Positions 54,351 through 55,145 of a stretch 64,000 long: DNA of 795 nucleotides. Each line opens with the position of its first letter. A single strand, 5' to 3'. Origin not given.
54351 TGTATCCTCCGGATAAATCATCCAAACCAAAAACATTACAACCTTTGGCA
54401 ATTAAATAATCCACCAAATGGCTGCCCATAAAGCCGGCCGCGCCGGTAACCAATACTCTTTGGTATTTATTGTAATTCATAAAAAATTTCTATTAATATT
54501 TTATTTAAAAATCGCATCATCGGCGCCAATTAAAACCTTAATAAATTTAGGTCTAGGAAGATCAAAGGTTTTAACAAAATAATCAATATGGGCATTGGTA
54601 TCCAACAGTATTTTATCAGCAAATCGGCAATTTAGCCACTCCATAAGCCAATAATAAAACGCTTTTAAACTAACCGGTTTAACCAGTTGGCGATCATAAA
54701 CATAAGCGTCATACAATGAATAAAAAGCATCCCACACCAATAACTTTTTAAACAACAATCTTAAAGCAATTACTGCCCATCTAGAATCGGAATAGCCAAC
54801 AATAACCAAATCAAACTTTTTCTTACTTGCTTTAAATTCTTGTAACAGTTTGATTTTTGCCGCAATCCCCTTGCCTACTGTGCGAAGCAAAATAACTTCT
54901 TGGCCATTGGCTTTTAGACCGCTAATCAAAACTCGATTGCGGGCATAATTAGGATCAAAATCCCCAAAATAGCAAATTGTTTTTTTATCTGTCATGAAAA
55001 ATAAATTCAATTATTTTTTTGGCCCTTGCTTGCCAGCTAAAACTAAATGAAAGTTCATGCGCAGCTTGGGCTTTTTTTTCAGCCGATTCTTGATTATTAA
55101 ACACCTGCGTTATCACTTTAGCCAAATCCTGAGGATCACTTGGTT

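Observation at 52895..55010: GT4 glycosyltransferase split at its interdomain linker into two ORFs, with an epimerase gene inserted between them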

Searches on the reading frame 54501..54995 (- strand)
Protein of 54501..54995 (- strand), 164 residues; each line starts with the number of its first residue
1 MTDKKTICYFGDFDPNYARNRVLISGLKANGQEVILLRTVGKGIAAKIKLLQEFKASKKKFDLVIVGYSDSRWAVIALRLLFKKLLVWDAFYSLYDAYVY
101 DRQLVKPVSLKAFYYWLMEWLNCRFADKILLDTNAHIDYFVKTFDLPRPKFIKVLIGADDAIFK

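Call 5: search_protein_families(library=pfam, proteins=[window:54501-54995:-], max_evalue=0.01)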
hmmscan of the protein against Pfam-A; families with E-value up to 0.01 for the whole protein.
window:54501-54995:- (164 aa): 0 families

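Call 7: find_homologous_proteins(query=window:54501-54995:-)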
Query window:54501-54995:- (164 aa): 64 proteins with E <= 0.001 among 123 candidates.
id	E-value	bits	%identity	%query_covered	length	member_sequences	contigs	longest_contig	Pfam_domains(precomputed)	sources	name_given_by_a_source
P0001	9.8e-104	362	100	100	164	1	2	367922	-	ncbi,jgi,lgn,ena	ncbi:MAG: hypothetical protein WCV73_00280 [Patescibacteria group bacterium]|jgi:hypothetical protei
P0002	1.0e-71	258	72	99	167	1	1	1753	-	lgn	-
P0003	1.2e-70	255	72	98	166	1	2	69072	-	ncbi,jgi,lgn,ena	-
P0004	2.0e-69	251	72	97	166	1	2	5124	-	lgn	-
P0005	8.3e-69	249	71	97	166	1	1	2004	-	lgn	-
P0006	5.1e-66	240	67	100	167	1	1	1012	-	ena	-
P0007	1.1e-63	232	66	97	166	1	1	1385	-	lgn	-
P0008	1.1e-57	213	61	96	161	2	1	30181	-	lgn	-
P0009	5.6e-57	210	60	96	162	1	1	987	-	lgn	-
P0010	1.0e-54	203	61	96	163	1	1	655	-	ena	-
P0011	2.3e-54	202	59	96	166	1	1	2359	-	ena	-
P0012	2.7e-54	201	57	96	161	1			-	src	-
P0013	3.1e-54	201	59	96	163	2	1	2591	-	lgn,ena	-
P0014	1.9e-53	199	59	96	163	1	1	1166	-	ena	-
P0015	1.9e-53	199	56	96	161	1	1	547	-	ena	-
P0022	1.7e-51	192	55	97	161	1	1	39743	-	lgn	-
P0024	2.8e-51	192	55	96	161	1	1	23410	-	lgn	-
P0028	1.9e-50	189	53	100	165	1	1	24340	PF13579.13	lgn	-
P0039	8.0e-49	184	53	97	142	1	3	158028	-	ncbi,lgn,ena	ncbi:MAG: hypothetical protein AAB420_00455 [Patescibacteria group bacterium]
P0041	1.9e-48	182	54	97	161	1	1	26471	-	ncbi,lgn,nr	ncbi:hypothetical protein HY091_00365 [Candidatus Kaiserbacteria bacterium]|nr:hypothetical protein 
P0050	3.7e-46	175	53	97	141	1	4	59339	-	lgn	-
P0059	5.1e-40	155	50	87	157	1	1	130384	-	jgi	-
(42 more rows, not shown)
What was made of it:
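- The source is a metagenome-assembled genome (call 7). An identical protein set is found on two contigs and in four source databases (call 7).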

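Call 9: find_encoding_contigs(protein=P0039, flank=5000, max_places=2)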
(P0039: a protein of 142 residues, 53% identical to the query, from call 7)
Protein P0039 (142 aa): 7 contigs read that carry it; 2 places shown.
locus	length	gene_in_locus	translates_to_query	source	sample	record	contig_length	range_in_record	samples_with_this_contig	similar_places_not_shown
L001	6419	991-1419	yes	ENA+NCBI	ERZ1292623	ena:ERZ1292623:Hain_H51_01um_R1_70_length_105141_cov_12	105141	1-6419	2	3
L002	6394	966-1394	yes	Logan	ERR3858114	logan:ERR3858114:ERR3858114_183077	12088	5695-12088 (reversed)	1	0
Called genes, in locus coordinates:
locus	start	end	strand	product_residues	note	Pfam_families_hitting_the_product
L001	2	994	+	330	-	PF00078:RVT_1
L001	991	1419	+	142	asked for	-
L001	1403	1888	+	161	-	PF13524:Glyco_trans_1_2, PF13692:Glyco_trans_1_4, PF00534:Glycos_transf_1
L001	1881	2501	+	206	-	PF13489:Methyltransf_23, PF07021:MetW (weak), PF13847:Methyltransf_31, PF08241:Methyltransf_11, PF08242:Methyltransf_12, PF13649:Methyltransf_25 (weak)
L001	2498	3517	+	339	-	PF00534:Glycos_transf_1, PF13692:Glyco_trans_1_4 (weak), PF13524:Glyco_trans_1_2 (weak)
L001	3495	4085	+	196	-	PF01073:3Beta_HSD (faint), PF01370:Epimerase, PF04321:RmlD_sub_bind, PF07993:NAD_binding_4 (faint), PF16363:GDP_Man_Dehyd (weak)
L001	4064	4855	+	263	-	PF00535:Glycos_transf_2, PF10111:Glyco_tranf_2_2, PF13641:Glyco_tranf_2_3 (faint), PF00535:Glycos_transf_2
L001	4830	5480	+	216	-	PF13489:Methyltransf_23, PF01209:Ubie_methyltran, PF08241:Methyltransf_11, PF08242:Methyltransf_12 (faint), PF13649:Methyltransf_25, PF07021:MetW (weak), PF13847:Methyltransf_31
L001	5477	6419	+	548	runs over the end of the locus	-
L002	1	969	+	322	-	?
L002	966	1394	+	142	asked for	-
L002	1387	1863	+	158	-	PF13524:Glyco_trans_1_2, PF13692:Glyco_trans_1_4, PF00534:Glycos_transf_1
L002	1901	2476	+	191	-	PF07021:MetW (weak), PF13489:Methyltransf_23, PF13847:Methyltransf_31, PF08241:Methyltransf_11, PF08242:Methyltransf_12, PF13649:Methyltransf_25 (weak)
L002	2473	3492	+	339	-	PF00534:Glycos_transf_1, PF13692:Glyco_trans_1_4 (weak), PF13524:Glyco_trans_1_2 (weak)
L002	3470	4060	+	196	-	PF01073:3Beta_HSD (faint), PF01370:Epimerase, PF04321:RmlD_sub_bind, PF07993:NAD_binding_4 (faint), PF16363:GDP_Man_Dehyd (weak)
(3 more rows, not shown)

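Call 10: find_encoding_contigs(protein=P0059, flank=5000, max_places=2)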
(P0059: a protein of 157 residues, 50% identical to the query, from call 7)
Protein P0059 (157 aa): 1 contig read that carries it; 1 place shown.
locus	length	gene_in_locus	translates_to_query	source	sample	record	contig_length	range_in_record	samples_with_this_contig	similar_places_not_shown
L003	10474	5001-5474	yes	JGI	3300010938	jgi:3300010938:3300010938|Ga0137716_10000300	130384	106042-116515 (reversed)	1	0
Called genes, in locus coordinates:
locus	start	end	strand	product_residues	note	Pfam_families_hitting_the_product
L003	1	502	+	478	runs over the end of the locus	PF02310:B12-binding, PF04055:Radical_SAM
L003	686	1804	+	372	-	PF13439:Glyco_transf_4, PF13579:Glyco_trans_4_4 (weak), PF20706:GT4-conflict (weak), PF00534:Glycos_transf_1, PF13692:Glyco_trans_1_4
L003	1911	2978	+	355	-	PF00534:Glycos_transf_1, PF13692:Glyco_trans_1_4, PF13524:Glyco_trans_1_2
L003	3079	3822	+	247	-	PF01522:Polysacc_deac_1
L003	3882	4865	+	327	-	PF02388:FemAB, PF04339:FemAB_like, PF13480:Acetyltransf_6 (weak)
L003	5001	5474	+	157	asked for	-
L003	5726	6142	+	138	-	PF00534:Glycos_transf_1, PF13524:Glyco_trans_1_2, PF13692:Glyco_trans_1_4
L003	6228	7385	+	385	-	PF00534:Glycos_transf_1, PF13692:Glyco_trans_1_4, PF13524:Glyco_trans_1_2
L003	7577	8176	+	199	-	PF13847:Methyltransf_31 (faint), PF08241:Methyltransf_11 (weak)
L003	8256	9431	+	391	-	PF13439:Glyco_transf_4 (weak), PF20706:GT4-conflict, PF00534:Glycos_transf_1, PF13692:Glyco_trans_1_4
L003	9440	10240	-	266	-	-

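Call 11: find_encoding_contigs(protein=P0041, flank=5000, max_places=2)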
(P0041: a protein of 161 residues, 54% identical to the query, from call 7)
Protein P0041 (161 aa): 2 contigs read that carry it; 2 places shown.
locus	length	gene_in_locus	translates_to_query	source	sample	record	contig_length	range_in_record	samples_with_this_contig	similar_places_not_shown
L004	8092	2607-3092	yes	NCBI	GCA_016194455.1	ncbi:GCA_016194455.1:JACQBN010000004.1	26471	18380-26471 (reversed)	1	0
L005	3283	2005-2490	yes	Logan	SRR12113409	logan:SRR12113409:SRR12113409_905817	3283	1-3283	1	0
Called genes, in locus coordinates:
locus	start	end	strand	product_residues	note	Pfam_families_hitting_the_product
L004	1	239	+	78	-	?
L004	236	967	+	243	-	PF05401:NodS, PF13489:Methyltransf_23, PF05175:MTS (weak), PF13847:Methyltransf_31, PF08241:Methyltransf_11, PF08242:Methyltransf_12, PF13649:Methyltransf_25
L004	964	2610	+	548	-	PF13671:AAA_33 (weak), PF13439:Glyco_transf_4 (weak), PF13692:Glyco_trans_1_4, PF00534:Glycos_transf_1, PF13524:Glyco_trans_1_2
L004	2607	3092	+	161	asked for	-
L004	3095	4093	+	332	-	PF01073:3Beta_HSD (weak), PF01370:Epimerase, PF04321:RmlD_sub_bind (weak), PF07993:NAD_binding_4 (faint), PF16363:GDP_Man_Dehyd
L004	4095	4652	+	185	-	PF00534:Glycos_transf_1, PF13692:Glyco_trans_1_4, PF13524:Glyco_trans_1_2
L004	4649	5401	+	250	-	PF04765:TOD1_MUCI70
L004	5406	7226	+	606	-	PF02543:Carbam_trans_N, PF16861:Carbam_trans_C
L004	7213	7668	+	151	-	-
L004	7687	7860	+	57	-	PF19451:DUF5989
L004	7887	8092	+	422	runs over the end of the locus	PF13472:Lipase_GDSL_2 (weak)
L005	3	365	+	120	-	?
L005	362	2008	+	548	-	PF13671:AAA_33 (weak), PF13439:Glyco_transf_4 (weak), PF13692:Glyco_trans_1_4, PF00534:Glycos_transf_1, PF13524:Glyco_trans_1_2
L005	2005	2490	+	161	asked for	-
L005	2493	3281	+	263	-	?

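Call 13: find_related_loci(query=window:54501-54995:-, collection=genome_contigs, flank=6000)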
Query window:54501-54995:- (164 aa) in genome_contigs; peptide patterns used: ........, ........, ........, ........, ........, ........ (x = any residue, [..] = any of these).
81 stretches matched a pattern, but none encodes a relative of the query by tblastn (E <= 1e-3).

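Call 15: find_related_loci(query=A1, collection=genome_contigs, flank=6000)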
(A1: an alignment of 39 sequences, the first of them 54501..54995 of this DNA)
Query A1 (164 aa) in genome_contigs; peptide patterns used: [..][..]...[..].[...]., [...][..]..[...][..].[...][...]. (x = any residue, [..] = any of these).
136 stretches matched a pattern; 83 encode a relative of the query (tblastn E <= 1e-3); the best 80 are kept; 80 distinct loci.
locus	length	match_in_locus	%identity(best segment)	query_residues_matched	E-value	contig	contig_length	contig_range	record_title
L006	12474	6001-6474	55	7-164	2e-56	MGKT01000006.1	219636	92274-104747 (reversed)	MAG: Candidatus Yanofskybacteria bacterium RIFCSPLOWO2_02_FULL_44_18 rifcsplowo2_02_scaffold_60, whole genome shotgun se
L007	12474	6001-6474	56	6-163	2e-55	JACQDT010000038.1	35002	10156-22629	MAG: Candidatus Azambacteria bacterium isolate NC_groundwater_1002_Pr1_S-0.65um_50_11 Montesol18_Sp65_coassembly_scaffol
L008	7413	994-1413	53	6-164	4e-55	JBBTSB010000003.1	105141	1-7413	MAG: Patescibacteria group bacterium isolate H51-bin046_1 H51_bin046_1_000000000003, whole genome shotgun sequence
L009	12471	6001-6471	54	7-163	8e-55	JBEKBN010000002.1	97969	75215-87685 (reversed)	MAG: Minisyncoccia bacterium isolate SPRUCE 137 SPRUCE_137_2, whole genome shotgun sequence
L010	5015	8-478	54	7-163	3e-54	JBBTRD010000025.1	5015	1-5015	MAG: Patescibacteria group bacterium isolate H41-bin020_1 H41_bin020_1_000000000025, whole genome shotgun sequence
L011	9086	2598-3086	54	2-164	1e-53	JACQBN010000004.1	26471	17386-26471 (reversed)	MAG: Candidatus Kaiserbacteria bacterium isolate NC_groundwater_943_Pr1_S-0.2um_59_21 Montesol18-Sp2_coassembly_scaffold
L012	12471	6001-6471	53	7-163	3e-52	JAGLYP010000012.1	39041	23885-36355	MAG: Candidatus Parcubacteria bacterium isolate RS_13_30 ZL320.bin.30.fa_12, whole genome shotgun sequence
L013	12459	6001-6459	50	7-158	1e-50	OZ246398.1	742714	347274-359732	MAG: uncultured Candidatus Saccharibacteria bacterium isolate SRP292972_co1_38 genome assembly, chromosome: 1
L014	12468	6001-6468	53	6-162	1e-50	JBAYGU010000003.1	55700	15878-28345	MAG: Candidatus Buchananbacteria bacterium isolate SO_2016_GW1_132 scaffold01155_OW334_2016, whole genome shotgun sequen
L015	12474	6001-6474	53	7-164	2e-50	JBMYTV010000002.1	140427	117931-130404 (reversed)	MAG: Patescibacteria group bacterium isolate ME_XS_2211_2_bin_44 ME_XS_2211_2_bin_44_1, whole genome shotgun sequence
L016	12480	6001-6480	54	6-163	1e-49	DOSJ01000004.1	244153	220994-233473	MAG TPA_asm: Candidatus Falkowbacteria bacterium isolate UBA12426 contig_48, whole genome shotgun sequence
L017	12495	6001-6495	53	1-163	4e-49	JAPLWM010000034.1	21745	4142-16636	MAG: Candidatus Komeilibacteria bacterium isolate LacPavin_0419_WC90_MAG_43_13 LacPavin_0419_WC90_scaffold_985076, whole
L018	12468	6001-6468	50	1-163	2e-48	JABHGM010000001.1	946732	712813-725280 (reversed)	MAG: bacterium isolate SI037_bin203 k141_1573769, whole genome shotgun sequence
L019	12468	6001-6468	50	6-162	2e-47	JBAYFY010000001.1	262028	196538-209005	MAG: Candidatus Buchananbacteria bacterium isolate SO_2016_GW1_112 scaffold00069_OW334_2016, whole genome shotgun sequen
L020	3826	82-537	50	7-158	2e-46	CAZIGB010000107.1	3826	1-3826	MAG TPA_asm: uncultured Gammaproteobacteria bacterium isolate SRP294416_co3_592 genome assembly, contig: NODE_64415_leng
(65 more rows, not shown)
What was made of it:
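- Tried and rejected: The single-sequence scan of GTDB genomes found nothing (call 13); the alignment-based scan worked (call 15).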

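Call 22: find_encoding_contigs(protein=P0003, flank=6000, max_places=2)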
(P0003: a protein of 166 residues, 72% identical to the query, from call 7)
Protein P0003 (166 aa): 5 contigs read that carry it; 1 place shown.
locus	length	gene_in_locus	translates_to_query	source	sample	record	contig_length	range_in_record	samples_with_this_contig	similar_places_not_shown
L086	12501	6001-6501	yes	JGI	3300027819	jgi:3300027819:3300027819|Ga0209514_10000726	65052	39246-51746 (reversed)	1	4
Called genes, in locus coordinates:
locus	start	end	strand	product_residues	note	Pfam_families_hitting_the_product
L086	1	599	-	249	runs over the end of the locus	PF01925:TauE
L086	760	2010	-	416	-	PF00009:GTP_EFTU, PF01926:MMR_HSR1 (faint), PF22594:GTP-eEF1A_C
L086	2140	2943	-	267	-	PF01507:PAPS_reduct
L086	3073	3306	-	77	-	-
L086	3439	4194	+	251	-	PF01522:Polysacc_deac_1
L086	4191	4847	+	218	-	-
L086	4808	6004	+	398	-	PF13439:Glyco_transf_4, PF00534:Glycos_transf_1, PF13692:Glyco_trans_1_4, PF13524:Glyco_trans_1_2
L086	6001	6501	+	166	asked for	-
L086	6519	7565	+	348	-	PF01370:Epimerase, PF02719:Polysacc_synt_2 (weak), PF04321:RmlD_sub_bind, PF01073:3Beta_HSD, PF16363:GDP_Man_Dehyd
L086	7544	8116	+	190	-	PF00534:Glycos_transf_1, PF13692:Glyco_trans_1_4, PF13524:Glyco_trans_1_2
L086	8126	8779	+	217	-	PF13489:Methyltransf_23, PF07021:MetW, PF13847:Methyltransf_31, PF08241:Methyltransf_11, PF08242:Methyltransf_12, PF13649:Methyltransf_25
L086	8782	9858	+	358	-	PF00534:Glycos_transf_1, PF13692:Glyco_trans_1_4, PF13524:Glyco_trans_1_2 (weak)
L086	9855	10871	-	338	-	-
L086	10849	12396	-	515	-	-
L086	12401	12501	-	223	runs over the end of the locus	PF02585:PIG-L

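Call 23: find_encoding_contigs(protein=P0002, flank=3000, max_places=2)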
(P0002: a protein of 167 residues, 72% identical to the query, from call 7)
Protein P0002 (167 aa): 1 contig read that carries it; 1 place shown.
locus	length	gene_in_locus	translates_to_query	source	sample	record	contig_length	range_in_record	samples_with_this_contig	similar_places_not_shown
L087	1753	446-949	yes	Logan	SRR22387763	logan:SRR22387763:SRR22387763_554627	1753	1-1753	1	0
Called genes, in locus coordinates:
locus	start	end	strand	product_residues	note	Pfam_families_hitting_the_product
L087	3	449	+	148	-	?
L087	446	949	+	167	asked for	-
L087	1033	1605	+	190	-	PF00534:Glycos_transf_1, PF13692:Glyco_trans_1_4, PF13524:Glyco_trans_1_2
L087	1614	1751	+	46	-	?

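Call 24: find_encoding_contigs(protein=P0004, flank=5000, max_places=2)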
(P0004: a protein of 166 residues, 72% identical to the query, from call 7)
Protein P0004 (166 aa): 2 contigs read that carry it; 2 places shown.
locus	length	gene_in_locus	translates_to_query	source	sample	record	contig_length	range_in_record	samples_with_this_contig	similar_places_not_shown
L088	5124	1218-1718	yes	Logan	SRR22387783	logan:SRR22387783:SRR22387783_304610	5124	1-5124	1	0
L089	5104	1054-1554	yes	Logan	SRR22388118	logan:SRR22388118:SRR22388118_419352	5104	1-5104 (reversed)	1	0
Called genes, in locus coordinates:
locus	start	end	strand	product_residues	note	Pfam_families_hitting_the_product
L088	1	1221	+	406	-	?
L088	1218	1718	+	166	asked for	-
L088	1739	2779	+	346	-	PF01073:3Beta_HSD, PF01370:Epimerase, PF02719:Polysacc_synt_2, PF04321:RmlD_sub_bind, PF07993:NAD_binding_4 (faint), PF16363:GDP_Man_Dehyd, PF13460:NAD_binding_10 (weak)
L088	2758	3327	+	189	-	PF00534:Glycos_transf_1, PF13692:Glyco_trans_1_4, PF13524:Glyco_trans_1_2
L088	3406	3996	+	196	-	PF07021:MetW, PF13489:Methyltransf_23, PF13847:Methyltransf_31 (weak), PF08241:Methyltransf_11, PF08242:Methyltransf_12, PF13649:Methyltransf_25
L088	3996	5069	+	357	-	PF00534:Glycos_transf_1, PF13692:Glyco_trans_1_4, PF13524:Glyco_trans_1_2 (weak)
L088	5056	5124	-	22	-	?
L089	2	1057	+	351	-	?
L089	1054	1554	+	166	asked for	-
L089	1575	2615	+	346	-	PF01073:3Beta_HSD, PF01370:Epimerase, PF02719:Polysacc_synt_2, PF04321:RmlD_sub_bind, PF07993:NAD_binding_4 (faint), PF16363:GDP_Man_Dehyd, PF13460:NAD_binding_10 (weak)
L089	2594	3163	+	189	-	PF00534:Glycos_transf_1, PF13692:Glyco_trans_1_4, PF13524:Glyco_trans_1_2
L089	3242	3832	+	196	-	PF07021:MetW, PF13489:Methyltransf_23, PF13847:Methyltransf_31 (weak), PF08241:Methyltransf_11, PF08242:Methyltransf_12, PF13649:Methyltransf_25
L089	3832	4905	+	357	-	PF00534:Glycos_transf_1, PF13692:Glyco_trans_1_4, PF13524:Glyco_trans_1_2 (weak)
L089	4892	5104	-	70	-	?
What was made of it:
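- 54985..56142 (-): Intact 385-aa GT4 glycosyltransferase of a different subfamily. It overlaps the N-half start by 11 nt. A syntenic GT of 398-406 aa lies upstream of the N-half in L086 and L088 (calls 22, 24).
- A paralogous intact GT is always nearby (calls 9, 22, 24).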

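Call 26: search_protein_representatives(protein=window:54501-54995:-)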
Query: 164 residues. Proteins with E-value up to 0.001 (for the whole library): 1550; up to 1e-10: 734; up to 1e-30: 37. The best 150 are listed.
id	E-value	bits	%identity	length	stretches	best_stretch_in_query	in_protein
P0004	6.5e-70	250.6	72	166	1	4-163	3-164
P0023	6.2e-52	192.1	55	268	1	7-164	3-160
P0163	5.1e-51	189.1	55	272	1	6-163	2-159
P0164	9.1e-48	178.6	51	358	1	6-164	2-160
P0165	6.5e-42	159.5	51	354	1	6-159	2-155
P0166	2.1e-41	157.9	47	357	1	6-164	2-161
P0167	1.0e-40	155.6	49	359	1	7-157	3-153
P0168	1.2e-40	155.4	47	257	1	7-161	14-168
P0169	4.7e-40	153.5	50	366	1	7-159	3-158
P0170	5.8e-39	149.9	41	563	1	3-162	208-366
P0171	3.3e-38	147.5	49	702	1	6-163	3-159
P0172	4.8e-38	146.9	46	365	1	6-164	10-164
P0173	1.7e-37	145.2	47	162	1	7-160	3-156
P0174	1.8e-37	145.1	46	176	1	6-164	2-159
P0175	2.2e-37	144.8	41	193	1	6-163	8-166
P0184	2.0e-34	135.1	41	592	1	6-163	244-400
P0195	1.6e-31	125.7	41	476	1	5-163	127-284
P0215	8.1e-29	116.9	39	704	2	3-164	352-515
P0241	3.6e-26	108.3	41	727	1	6-163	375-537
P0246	1.2e-25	106.6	38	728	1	6-163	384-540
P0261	2.8e-24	102.2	40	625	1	5-160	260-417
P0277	3.8e-23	98.5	37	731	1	7-163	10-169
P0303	1.5e-21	93.3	41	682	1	5-161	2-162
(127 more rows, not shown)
